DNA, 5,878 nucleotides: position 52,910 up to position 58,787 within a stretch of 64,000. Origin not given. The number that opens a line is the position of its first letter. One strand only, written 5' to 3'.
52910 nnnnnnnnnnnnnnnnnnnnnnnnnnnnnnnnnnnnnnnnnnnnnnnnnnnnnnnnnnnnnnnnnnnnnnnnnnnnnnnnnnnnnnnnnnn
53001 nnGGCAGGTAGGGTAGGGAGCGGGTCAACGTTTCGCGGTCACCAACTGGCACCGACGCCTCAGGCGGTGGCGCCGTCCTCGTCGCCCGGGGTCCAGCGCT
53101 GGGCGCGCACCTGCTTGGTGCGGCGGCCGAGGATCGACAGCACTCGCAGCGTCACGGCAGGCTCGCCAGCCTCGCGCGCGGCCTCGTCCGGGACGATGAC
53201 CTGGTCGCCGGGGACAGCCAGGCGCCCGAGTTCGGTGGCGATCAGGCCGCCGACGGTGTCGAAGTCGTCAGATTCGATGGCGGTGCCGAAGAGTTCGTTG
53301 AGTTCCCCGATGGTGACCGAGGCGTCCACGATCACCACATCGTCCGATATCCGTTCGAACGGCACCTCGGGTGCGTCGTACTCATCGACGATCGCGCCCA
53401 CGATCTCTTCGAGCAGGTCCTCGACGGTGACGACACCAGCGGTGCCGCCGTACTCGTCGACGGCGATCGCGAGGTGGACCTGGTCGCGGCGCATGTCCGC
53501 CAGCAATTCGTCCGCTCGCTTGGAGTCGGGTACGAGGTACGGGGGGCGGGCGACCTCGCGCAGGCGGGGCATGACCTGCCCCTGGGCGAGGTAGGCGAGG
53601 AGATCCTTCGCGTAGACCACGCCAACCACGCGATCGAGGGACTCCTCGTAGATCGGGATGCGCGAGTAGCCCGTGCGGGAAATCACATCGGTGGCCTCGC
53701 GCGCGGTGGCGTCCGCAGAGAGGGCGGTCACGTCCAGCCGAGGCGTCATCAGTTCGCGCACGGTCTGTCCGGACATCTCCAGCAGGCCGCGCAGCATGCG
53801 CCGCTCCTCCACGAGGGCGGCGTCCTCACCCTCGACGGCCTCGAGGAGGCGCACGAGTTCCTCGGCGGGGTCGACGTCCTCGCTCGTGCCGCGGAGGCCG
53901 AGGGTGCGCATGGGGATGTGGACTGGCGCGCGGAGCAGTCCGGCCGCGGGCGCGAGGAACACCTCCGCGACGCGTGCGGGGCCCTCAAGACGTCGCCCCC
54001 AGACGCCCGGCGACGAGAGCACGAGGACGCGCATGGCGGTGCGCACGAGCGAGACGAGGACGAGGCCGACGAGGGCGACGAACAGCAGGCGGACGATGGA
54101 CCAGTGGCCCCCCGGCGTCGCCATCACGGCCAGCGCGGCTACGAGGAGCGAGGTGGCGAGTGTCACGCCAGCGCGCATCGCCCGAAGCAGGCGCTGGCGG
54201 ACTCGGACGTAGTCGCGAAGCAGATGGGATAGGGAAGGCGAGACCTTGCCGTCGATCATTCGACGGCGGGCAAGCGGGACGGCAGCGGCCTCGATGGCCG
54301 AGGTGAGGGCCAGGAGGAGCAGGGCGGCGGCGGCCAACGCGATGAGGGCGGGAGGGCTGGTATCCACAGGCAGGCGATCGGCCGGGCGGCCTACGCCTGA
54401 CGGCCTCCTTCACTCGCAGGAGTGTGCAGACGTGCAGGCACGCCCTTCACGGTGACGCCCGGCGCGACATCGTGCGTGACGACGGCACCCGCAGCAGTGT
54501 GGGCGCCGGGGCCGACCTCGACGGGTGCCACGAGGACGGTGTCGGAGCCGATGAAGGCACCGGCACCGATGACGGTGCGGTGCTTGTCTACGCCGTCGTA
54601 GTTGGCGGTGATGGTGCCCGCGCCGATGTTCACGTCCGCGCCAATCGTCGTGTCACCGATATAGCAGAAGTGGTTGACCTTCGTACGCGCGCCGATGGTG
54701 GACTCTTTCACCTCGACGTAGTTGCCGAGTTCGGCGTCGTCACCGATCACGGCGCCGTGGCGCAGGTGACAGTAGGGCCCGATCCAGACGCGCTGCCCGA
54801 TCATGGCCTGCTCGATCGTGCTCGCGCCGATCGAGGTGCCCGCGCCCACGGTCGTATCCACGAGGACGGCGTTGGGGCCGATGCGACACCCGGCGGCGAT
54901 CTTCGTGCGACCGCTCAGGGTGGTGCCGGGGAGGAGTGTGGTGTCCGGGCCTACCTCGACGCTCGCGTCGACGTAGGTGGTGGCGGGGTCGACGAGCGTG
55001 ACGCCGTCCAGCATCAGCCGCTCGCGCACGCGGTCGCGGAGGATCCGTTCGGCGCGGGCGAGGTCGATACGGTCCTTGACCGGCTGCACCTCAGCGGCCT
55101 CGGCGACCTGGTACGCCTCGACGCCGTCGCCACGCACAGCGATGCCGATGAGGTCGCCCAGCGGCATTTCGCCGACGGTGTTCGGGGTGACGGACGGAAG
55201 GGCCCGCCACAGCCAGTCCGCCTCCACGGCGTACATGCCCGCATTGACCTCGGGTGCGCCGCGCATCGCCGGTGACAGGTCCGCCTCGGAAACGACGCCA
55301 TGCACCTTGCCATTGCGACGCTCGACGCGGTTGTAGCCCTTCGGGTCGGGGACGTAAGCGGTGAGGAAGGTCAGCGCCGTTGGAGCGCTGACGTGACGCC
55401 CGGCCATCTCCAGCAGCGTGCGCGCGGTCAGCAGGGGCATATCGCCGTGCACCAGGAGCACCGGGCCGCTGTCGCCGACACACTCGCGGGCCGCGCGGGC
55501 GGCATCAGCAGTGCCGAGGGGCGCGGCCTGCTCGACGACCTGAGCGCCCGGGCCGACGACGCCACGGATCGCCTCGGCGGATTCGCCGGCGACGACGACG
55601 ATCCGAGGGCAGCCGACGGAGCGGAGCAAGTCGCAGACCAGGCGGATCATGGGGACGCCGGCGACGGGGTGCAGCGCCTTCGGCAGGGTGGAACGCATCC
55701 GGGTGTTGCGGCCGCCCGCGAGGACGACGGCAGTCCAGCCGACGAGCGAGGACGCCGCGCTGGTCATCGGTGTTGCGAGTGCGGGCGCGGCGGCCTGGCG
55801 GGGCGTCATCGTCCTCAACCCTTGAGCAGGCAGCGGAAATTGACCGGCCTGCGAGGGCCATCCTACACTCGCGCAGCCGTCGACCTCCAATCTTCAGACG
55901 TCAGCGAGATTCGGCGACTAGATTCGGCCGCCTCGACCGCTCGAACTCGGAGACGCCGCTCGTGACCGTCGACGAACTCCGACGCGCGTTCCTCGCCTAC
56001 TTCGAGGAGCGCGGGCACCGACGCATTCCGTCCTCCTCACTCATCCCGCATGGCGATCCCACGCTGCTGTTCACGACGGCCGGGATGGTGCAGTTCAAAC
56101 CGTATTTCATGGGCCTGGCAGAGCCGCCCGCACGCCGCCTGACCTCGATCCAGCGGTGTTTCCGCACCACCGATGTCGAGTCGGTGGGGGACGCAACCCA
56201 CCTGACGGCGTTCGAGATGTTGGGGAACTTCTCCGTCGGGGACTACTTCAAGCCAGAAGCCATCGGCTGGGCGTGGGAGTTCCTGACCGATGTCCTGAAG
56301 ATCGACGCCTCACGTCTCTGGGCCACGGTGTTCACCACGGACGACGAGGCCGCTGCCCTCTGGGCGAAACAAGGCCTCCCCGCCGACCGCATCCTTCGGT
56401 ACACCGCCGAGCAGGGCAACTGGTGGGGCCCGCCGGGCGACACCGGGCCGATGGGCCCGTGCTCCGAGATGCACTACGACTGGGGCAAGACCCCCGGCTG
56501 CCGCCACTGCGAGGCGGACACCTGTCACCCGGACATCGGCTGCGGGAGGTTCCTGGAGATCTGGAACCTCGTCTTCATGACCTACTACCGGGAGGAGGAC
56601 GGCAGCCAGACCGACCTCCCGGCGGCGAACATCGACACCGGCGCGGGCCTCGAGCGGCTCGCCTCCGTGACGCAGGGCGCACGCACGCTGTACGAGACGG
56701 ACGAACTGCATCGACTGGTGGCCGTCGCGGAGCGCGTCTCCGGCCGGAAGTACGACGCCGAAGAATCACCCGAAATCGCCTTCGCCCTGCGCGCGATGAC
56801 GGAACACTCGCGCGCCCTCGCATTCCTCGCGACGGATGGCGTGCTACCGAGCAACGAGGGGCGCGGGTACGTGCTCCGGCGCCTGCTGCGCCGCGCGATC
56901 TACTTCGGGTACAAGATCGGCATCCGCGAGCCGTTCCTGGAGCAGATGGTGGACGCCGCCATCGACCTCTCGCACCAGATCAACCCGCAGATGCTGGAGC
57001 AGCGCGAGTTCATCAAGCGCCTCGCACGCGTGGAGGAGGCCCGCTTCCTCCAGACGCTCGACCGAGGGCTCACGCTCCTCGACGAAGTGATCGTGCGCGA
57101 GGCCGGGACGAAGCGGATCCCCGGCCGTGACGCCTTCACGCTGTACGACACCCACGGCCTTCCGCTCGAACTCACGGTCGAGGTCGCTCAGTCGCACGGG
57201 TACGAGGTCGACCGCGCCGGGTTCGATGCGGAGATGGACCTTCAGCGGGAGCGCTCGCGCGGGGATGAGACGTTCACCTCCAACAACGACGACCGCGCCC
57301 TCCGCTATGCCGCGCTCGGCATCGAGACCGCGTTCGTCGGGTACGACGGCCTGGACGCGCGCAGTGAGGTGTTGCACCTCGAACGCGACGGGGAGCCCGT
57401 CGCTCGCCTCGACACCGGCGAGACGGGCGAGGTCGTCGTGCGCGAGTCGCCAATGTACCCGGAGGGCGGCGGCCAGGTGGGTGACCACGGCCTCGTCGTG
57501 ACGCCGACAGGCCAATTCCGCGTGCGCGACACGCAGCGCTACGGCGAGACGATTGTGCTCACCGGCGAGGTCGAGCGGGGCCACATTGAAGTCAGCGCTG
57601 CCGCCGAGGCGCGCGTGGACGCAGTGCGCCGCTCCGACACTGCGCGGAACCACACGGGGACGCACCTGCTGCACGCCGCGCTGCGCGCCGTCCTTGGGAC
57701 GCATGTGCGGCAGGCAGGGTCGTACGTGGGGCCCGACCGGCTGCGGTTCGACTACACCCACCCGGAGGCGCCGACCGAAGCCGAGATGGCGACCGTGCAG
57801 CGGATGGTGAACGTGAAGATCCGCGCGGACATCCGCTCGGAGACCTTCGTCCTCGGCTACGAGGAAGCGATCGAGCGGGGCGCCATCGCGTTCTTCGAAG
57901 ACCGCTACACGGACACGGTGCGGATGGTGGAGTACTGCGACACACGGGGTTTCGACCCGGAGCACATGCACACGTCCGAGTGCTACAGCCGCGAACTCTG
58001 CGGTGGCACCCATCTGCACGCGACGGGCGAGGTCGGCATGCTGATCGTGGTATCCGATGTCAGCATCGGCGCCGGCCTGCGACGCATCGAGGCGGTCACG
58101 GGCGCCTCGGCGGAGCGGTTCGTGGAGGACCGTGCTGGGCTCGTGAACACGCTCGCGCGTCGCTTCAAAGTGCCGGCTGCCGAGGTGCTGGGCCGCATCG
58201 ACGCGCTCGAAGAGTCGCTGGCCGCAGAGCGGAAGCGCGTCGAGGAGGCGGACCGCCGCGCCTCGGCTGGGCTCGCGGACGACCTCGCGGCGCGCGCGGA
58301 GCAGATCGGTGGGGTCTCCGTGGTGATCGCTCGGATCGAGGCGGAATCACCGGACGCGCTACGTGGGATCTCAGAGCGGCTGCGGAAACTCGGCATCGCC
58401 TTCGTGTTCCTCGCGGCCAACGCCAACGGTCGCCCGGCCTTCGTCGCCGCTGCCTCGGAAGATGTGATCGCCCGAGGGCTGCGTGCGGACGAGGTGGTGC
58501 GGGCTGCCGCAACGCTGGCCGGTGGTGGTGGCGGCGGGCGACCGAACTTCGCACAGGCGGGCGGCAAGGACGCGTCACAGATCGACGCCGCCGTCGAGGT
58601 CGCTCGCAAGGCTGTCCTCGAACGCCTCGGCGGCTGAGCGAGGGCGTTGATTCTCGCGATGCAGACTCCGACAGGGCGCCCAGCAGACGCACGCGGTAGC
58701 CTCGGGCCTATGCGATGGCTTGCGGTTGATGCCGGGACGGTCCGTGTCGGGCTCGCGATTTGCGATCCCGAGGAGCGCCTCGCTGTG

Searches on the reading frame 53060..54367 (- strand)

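Call 47: search_protein_families(library=pfam, proteins=[window:53060-54367:-], max_evalue=0.0001)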
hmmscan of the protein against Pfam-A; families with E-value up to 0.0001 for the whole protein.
window:53060-54367:- (435 aa): 2 families
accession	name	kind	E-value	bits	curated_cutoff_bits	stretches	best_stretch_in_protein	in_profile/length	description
PF00571.33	CBS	-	6.7e-18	65.2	24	2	203-261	1-56/57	CBS domain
PF03471.22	CorC_HlyC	-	3.3e-16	59.5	27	1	339-423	2-78/81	Transporter associated domain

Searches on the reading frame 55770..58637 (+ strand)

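Call 47: search_protein_families(library=pfam, proteins=[window:55770-58637:+], max_evalue=0.0001)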
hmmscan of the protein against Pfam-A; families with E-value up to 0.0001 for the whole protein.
window:55770-58637:+ (955 aa): 3 families
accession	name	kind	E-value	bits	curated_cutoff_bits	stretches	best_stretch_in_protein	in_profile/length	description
PF01411.24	tRNA-synt_2c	-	1.5e-169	565.5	30.3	1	69-618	1-550/552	tRNA synthetases class II (A)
PF02272.25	DHHA1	-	7.1e-13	49.3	25.9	1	849-949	2-100/102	DHHA1 domain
PF07973.19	tRNA_SAD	-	4.7e-09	36.5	24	1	739-774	9-44/44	Threonyl and Alanyl tRNA synthetase second additional domain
